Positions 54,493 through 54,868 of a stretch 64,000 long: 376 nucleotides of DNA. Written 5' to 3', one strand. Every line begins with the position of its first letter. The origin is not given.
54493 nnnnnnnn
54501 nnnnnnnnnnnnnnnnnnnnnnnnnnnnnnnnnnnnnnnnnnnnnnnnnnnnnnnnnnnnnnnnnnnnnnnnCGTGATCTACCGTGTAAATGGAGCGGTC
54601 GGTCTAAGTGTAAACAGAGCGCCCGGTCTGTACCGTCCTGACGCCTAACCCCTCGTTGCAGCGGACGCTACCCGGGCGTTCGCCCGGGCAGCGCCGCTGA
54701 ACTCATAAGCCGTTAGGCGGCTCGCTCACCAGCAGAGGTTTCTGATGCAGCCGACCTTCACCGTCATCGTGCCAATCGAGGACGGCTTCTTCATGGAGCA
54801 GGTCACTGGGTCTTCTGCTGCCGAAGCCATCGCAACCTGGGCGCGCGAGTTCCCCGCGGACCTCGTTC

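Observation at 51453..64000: Complete chromosomal integron with intI co-oriented with, and upstream of, its cassette array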

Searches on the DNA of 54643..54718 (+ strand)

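Call 22: build_rna_model(alignment_id=A1, structure=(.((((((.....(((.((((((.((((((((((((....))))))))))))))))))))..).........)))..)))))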
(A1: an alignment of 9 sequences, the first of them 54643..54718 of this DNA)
Model R1 built from alignment A1 (9 sequences, 81 columns); structure: as given.
model positions 76; base pairs 28; branch points 0; effective number of sequences 1.54; information 0.743 bits per position. Calibrated on 0.2 Mb of random sequence (short: E-values are rough).
structure used (alignment columns):
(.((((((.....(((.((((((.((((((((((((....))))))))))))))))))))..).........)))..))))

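Call 23: search_with_rna_model(model_id=R1, sources=[window, L001, L002, L003, L004, L005, L006, L007, L008, L009, L010, L011, L012, L013, L014, L015, L016, L017, L018, L019, L020, L021, L022, L023, L024, L025, L026, L027, L028, L029, L030, L031, L032, L033, L034, L035, L036, L037, L038, L039, L040, L041, L042, L043, L044, L045, L046, L047, L048, L049, L050, L051, L052, L053, L054, L055, L056, L057, L058, L059, L060, L061, L062, L063, L064, L065, L066, L067, L068, L069, L070, L071, L072, L073, L074, L075, L076, L077, L078, L079, L080], max_evalue=1, make_alignment=true)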
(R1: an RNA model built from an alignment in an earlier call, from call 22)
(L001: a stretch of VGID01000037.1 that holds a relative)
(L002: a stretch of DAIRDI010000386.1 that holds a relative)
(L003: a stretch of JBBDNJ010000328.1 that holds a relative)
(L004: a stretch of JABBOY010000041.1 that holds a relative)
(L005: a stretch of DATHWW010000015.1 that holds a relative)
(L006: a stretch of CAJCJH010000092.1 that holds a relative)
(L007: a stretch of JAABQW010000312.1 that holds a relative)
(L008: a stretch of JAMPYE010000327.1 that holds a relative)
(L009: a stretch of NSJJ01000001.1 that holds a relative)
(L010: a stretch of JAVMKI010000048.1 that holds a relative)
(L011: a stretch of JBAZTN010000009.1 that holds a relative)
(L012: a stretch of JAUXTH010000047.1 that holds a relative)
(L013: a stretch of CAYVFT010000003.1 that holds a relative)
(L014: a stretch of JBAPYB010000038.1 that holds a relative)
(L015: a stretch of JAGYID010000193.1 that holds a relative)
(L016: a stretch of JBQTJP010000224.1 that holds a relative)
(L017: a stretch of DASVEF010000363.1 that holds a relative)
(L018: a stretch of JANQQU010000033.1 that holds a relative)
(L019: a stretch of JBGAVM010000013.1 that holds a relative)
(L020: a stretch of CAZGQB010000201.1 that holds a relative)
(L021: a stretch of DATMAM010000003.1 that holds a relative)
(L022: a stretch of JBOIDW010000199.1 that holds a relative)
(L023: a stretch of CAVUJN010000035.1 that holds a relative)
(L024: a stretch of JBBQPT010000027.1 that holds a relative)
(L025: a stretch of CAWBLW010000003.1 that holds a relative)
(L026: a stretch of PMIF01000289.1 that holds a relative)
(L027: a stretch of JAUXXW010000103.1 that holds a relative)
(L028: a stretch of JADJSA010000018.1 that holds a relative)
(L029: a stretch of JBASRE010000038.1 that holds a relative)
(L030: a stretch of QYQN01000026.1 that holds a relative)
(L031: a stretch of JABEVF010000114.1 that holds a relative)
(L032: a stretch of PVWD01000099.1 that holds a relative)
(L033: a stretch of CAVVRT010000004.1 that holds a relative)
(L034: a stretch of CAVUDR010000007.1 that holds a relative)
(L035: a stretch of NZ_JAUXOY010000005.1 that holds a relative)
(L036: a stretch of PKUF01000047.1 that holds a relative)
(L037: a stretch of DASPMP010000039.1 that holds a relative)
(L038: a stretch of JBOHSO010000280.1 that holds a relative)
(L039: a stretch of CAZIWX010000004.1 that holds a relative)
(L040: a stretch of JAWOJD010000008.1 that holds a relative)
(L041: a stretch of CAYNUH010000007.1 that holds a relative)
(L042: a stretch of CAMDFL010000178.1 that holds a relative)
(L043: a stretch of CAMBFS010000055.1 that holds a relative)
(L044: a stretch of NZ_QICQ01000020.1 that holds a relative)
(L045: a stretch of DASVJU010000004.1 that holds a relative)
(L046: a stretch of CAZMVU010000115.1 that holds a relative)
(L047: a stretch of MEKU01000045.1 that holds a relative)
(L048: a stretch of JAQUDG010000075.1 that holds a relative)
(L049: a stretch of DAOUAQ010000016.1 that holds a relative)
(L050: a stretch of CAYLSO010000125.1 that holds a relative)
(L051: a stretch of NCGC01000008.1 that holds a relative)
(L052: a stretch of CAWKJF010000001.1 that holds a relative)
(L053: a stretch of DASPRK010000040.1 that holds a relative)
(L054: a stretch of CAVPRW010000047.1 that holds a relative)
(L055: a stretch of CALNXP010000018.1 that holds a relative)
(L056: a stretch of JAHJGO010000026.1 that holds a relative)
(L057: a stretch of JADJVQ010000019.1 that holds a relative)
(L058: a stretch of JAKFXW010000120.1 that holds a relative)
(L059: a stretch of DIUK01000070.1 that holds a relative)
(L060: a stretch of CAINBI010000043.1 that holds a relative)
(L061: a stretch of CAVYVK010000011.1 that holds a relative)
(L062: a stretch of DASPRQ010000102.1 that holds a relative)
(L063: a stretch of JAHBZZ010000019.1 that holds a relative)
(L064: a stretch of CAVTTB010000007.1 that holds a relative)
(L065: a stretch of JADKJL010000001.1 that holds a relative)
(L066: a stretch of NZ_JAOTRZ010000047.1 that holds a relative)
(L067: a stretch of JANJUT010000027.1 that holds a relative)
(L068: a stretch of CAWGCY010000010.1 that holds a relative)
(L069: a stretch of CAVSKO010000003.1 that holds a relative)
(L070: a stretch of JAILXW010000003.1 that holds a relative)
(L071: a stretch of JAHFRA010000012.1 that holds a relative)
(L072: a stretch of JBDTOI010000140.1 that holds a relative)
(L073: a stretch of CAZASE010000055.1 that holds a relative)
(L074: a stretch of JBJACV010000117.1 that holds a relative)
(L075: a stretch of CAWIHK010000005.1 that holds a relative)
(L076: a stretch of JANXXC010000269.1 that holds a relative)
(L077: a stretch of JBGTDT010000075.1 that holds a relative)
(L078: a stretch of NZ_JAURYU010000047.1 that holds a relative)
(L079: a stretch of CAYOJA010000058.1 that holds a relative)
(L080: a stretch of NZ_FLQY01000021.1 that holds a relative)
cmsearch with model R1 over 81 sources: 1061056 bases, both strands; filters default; matches with E-value up to 1: 94.
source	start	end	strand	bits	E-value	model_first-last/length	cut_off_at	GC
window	54643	54718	+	104.9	1.1e-28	1-76/76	no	0.68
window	55066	55141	+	103.9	2.4e-28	1-76/76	no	0.71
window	57811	57886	+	98.1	1.6e-26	1-76/76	no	0.64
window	56681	56756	+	97.4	2.6e-26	1-76/76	no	0.67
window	55908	55982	+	92.7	7.6e-25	1-76/76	no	0.68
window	60730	60806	+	90.7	3.2e-24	1-76/76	no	0.69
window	58347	58424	+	89.6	6.8e-24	1-76/76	no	0.67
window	63081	63158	+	75.3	2.1e-19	1-76/76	no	0.67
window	61366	61441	+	69.9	9.9e-18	1-76/76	no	0.67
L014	16847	16923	+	53.1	1.8e-12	1-76/76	no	0.7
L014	13129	13204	+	46.6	1.9e-10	1-76/76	no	0.72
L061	17935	18032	+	45.3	5.1e-10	1-76/76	no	0.72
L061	12825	12943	+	43.8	1.5e-09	1-76/76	no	0.71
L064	106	177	-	43.4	1.9e-09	1-76/76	no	0.6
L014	15199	15273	+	42.4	4.1e-09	1-76/76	no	0.71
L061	20530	20625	+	42.1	4.8e-09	1-76/76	no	0.7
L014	15989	16065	+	41.7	6.7e-09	1-76/76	no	0.7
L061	17298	17416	+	41.2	9.5e-09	1-76/76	no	0.7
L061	18313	18431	+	41.2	9.5e-09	1-76/76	no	0.7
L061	19353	19448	+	41.1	1e-08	1-76/76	no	0.76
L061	16926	17017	+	40.2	2e-08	1-76/76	no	0.71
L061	13385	13482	+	39.7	2.9e-08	1-76/76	no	0.69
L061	20063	20160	+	39.3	3.7e-08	1-76/76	no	0.77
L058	775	845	-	39.1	4.4e-08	1-76/76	no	0.59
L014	14616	14689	+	39.1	4.4e-08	1-76/76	no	0.65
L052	6182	6304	-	37.3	1.5e-07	1-76/76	no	0.5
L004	2096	2165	-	37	1.9e-07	1-76/76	no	0.59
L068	19237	19296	+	36.7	2.4e-07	1-76/76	no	0.62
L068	20733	20792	+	36.7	2.4e-07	1-76/76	no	0.62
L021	4517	4615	+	36.4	3e-07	1-76/76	no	0.69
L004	1063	1120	-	36.1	3.7e-07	1-76/76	no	0.62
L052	8605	8727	-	35.9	4.2e-07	1-76/76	no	0.62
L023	1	61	-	35.8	4.8e-07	1-67/76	3'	0.67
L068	17641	17700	+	35.2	7.4e-07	1-76/76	no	0.58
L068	18721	18780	+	35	8e-07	1-76/76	no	0.62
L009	8964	9033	-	34.6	1.1e-06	1-76/76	no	0.69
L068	18111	18170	+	34.5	1.2e-06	1-76/76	no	0.58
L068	11889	11948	+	34.2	1.5e-06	1-76/76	no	0.62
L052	8091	8212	-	33.3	2.8e-06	1-76/76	no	0.56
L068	19592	19651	+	33.1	3.2e-06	1-76/76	no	0.65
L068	15130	15189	+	33.1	3.3e-06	1-76/76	no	0.62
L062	64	159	-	32.1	6.9e-06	1-76/76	no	0.67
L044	677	736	-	31.9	7.7e-06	1-76/76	no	0.53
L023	3897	3968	-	31.7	9.1e-06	1-76/76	no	0.68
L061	19739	19838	+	31.6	9.5e-06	1-76/76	no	0.73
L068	14570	14629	+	31.2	1.3e-05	1-76/76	no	0.6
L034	6497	6568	-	30.9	1.6e-05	1-76/76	no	0.62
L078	4522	4579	-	30.7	1.8e-05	1-76/76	no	0.55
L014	8822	8890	+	30.4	2.3e-05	1-76/76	no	0.74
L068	20189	20248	+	30.2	2.6e-05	1-76/76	no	0.6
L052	5140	5263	-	29.6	4e-05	1-76/76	no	0.56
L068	12598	12677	+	28.9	6.5e-05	1-76/76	no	0.59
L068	16552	16634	+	28.4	9.7e-05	1-76/76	no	0.59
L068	15591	15673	+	28.4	9.7e-05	1-76/76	no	0.59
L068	13096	13155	+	28.2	0.00011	1-76/76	no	0.6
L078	5738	5795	-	28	0.00013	1-76/76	no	0.55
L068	17031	17090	+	27.3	0.00021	1-76/76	no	0.57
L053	363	444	-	27.1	0.00025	1-76/76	no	0.63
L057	1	56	-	26.5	0.00037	1-69/76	3'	0.61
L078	2471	2528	-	26.5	0.00038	1-76/76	no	0.53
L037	12106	12213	+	26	0.00054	1-76/76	no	0.64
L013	5537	5597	-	25.9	0.00058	1-76/76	no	0.67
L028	6683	6740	-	25.8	0.00064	1-76/76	no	0.67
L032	173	259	-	25.6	0.00072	1-76/76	no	0.39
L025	14476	14573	+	25.6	0.00074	1-76/76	no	0.74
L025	20138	20235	+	25.6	0.00074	1-76/76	no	0.74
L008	3674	3774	+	25.4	0.00083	1-76/76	no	0.63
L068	14079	14138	+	25.3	0.00092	1-76/76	no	0.58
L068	16091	16150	+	25.2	0.00093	1-76/76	no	0.6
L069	5367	5458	-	25.2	0.00096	1-76/76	no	0.63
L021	7680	7752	+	24.9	0.0012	1-76/76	no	0.71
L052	2666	2788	-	24.2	0.0019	1-76/76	no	0.59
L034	8321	8383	-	24.1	0.0021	1-76/76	no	0.65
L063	9295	9358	-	23.9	0.0024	13-62/76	no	0.64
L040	479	518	-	23.7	0.0028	13-62/76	no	0.77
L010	9320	9388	-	23.6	0.003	1-76/76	no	0.67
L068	13603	13662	+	22.6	0.0062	1-76/76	no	0.55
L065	6528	6583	-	22.6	0.0062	1-76/76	no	0.54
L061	15602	15693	+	21.6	0.013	1-76/76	no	0.65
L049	227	351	-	21.6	0.013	1-76/76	no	0.63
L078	4071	4129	-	21.4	0.015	1-76/76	no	0.56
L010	3115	3177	-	20.2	0.036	1-76/76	no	0.6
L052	4022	4141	-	19.1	0.08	1-76/76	no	0.56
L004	2775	2837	-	17.1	0.33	1-76/76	no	0.63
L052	5684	5807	-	16.3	0.59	1-76/76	no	0.56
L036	4766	4826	-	15.8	0.82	1-76/76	no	0.56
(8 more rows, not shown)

Alignment A2: 94 matches aligned to the model, 174 columns, each read 5' to 3' on its own strand. Consensus structure (alignment columns), stored with it:
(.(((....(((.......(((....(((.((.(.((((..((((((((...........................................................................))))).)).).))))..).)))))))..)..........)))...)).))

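Call 26: search_with_rna_model(model_id=R1, sources=[L004, L009, L010, L013, L023, L028, L032, L034, L036, L040, L044, L049, L052, L053, L057, L058, L062, L063, L064, L065, L069, L078], max_evalue=0.05, make_alignment=true)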
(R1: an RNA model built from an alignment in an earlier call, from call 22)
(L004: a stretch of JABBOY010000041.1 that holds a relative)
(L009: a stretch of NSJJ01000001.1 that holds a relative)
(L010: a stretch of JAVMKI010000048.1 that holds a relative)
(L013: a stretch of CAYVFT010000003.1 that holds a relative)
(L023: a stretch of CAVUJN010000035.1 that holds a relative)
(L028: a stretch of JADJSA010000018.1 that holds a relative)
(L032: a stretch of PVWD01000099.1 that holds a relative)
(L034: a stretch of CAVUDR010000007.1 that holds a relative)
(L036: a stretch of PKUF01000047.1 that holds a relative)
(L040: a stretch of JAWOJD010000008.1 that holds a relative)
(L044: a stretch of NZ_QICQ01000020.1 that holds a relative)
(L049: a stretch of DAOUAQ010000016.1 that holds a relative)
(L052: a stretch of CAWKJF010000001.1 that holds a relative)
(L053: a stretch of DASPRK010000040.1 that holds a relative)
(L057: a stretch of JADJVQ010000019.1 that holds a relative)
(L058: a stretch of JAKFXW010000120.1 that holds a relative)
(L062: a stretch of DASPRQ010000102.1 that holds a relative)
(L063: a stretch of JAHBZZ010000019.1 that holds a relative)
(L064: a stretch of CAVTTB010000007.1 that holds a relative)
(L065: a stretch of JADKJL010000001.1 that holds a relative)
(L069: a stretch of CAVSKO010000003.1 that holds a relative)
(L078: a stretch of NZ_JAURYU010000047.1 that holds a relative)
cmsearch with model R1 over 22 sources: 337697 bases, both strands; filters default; matches with E-value up to 0.05: 38.
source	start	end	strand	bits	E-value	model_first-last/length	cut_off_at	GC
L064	106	177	-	43.4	6e-10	1-76/76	no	0.6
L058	775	845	-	39.1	1.4e-08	1-76/76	no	0.59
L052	3060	3183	-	37.5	4.4e-08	1-76/76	no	0.56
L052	6182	6304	-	37.3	4.9e-08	1-76/76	no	0.5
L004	2096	2165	-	37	6e-08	1-76/76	no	0.59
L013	4979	5042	-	36.7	7.5e-08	1-76/76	no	0.7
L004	1063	1120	-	36.1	1.2e-07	1-76/76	no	0.62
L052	8605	8727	-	35.9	1.3e-07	1-76/76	no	0.62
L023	1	61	-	35.8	1.5e-07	1-67/76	3'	0.67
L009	8964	9033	-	34.6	3.5e-07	1-76/76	no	0.69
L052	8091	8212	-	33.3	8.9e-07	1-76/76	no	0.56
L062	64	159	-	32.1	2.2e-06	1-76/76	no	0.67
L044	677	736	-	31.9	2.5e-06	1-76/76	no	0.53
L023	3897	3968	-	31.7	2.9e-06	1-76/76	no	0.68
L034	6497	6568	-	30.9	5.1e-06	1-76/76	no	0.62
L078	4522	4579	-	30.7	5.8e-06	1-76/76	no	0.55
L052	5140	5263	-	29.6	1.3e-05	1-76/76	no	0.56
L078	5738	5795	-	28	4.1e-05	1-76/76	no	0.55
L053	363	444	-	27.1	8e-05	1-76/76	no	0.63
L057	1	56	-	26.5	0.00012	1-69/76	3'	0.61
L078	2471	2528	-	26.5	0.00012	1-76/76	no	0.53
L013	5537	5597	-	25.9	0.00019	1-76/76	no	0.67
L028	6683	6740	-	25.8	0.0002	1-76/76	no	0.67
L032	173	259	-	25.6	0.00023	1-76/76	no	0.39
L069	5367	5458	-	25.2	0.0003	1-76/76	no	0.63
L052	2666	2788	-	24.2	0.00061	1-76/76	no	0.59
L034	8321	8383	-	24.1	0.00066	1-76/76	no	0.65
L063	9295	9358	-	23.9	0.00077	13-62/76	no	0.64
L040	479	518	-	23.7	0.0009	13-62/76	no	0.77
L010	9320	9388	-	23.6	0.00094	1-76/76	no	0.67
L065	6528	6583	-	22.6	0.002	1-76/76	no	0.54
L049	227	351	-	21.6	0.0042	1-76/76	no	0.63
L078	4071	4129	-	21.4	0.0047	1-76/76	no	0.56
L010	3115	3177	-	20.2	0.011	1-76/76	no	0.6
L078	3004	3063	-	19.9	0.014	1-76/76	no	0.48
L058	2197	2260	-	19.6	0.017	1-76/76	no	0.62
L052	2230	2348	-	19.2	0.023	1-76/76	no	0.55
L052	4022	4141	-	19.1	0.026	1-76/76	no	0.56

Alignment A3: 38 matches aligned to the model, 160 columns, each read 5' to 3' on its own strand. Consensus structure (alignment columns), stored with it:
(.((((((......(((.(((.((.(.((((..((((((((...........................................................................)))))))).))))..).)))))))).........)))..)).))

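Call 27: build_rna_model(alignment_id=A3)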
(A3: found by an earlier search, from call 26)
Model R2 built from alignment A3 (38 sequences, 160 columns); structure: stored with the alignment.
model positions 65; base pairs 23; branch points 0; effective number of sequences 10.96; information 0.863 bits per position. Calibrated on 0.2 Mb of random sequence (short: E-values are rough).
structure used (alignment columns):
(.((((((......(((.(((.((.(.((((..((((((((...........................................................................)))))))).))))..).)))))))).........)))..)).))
